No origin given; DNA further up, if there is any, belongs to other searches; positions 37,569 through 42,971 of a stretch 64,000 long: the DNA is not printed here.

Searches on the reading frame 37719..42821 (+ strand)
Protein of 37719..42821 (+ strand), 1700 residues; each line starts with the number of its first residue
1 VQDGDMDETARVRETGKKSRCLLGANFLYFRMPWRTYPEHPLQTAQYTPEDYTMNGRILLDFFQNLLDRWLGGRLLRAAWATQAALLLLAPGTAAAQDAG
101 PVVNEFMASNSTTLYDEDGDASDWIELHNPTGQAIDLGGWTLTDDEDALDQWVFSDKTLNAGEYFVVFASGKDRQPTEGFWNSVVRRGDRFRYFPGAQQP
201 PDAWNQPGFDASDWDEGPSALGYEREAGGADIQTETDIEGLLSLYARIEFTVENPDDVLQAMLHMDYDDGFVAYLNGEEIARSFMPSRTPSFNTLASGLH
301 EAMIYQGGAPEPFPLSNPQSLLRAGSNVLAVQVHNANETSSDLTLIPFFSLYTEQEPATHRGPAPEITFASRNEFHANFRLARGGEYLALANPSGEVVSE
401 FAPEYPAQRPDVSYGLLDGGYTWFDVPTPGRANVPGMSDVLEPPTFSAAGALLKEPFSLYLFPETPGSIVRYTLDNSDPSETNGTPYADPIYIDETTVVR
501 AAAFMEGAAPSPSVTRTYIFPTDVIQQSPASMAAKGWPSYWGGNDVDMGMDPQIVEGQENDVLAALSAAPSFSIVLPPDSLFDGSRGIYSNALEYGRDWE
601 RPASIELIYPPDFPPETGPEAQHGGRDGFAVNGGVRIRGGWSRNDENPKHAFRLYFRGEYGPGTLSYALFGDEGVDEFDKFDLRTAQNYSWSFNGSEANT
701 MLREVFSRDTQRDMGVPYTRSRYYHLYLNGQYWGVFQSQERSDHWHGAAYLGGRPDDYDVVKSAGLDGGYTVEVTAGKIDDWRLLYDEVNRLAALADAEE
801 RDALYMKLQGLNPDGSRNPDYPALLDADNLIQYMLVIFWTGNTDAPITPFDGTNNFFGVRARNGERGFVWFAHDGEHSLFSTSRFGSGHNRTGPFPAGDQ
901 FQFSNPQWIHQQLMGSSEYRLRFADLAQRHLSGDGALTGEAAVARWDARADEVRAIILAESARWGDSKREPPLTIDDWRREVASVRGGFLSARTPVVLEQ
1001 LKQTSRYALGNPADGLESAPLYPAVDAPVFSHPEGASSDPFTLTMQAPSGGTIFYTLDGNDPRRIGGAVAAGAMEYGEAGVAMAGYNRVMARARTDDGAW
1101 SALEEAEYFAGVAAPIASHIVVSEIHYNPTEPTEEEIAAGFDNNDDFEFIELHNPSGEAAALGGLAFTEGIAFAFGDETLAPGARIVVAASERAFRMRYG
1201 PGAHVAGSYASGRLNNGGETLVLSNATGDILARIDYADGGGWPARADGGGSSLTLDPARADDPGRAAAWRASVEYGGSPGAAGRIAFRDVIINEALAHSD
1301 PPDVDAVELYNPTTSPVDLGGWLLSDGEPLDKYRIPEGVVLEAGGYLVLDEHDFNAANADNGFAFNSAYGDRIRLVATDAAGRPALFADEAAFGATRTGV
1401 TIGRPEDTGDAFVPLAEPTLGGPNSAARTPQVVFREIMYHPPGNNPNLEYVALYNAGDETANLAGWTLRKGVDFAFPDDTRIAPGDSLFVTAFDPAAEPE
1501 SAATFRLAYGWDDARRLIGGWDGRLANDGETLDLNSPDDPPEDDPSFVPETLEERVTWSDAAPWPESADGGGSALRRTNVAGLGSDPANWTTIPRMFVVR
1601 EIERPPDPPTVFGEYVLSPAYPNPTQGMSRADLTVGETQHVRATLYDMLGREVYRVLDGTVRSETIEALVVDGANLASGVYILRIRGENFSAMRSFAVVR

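Call 29: search_protein_families(library=pfam, proteins=[window:37719-42821:+], max_evalue=0.001)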
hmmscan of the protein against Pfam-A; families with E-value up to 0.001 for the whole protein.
window:37719-42821:+ (1700 aa): 5 families
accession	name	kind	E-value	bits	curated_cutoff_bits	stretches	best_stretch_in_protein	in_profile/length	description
PF00932.25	LTD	-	2.8e-60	201.9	34.3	4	1426-1530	2-100/109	Lamin Tail Domain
PF08757.17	CotH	-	1.7e-17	64.4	23.8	1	635-983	1-309/322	CotH kinase protein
PF13287.12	Fn3_assoc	-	5.4e-16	58.9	23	1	462-518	4-59/59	Fn3 associated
PF13290.12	CHB_HEX_C_1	-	3.5e-14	52.9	22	1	460-515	13-67/67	Chitobiase/beta-hexosaminidase C-terminal domain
PF18962.6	Por_Secre_tail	-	1.2e-06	29.2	27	1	1621-1693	2-70/75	Secretion system C-terminal sorting domain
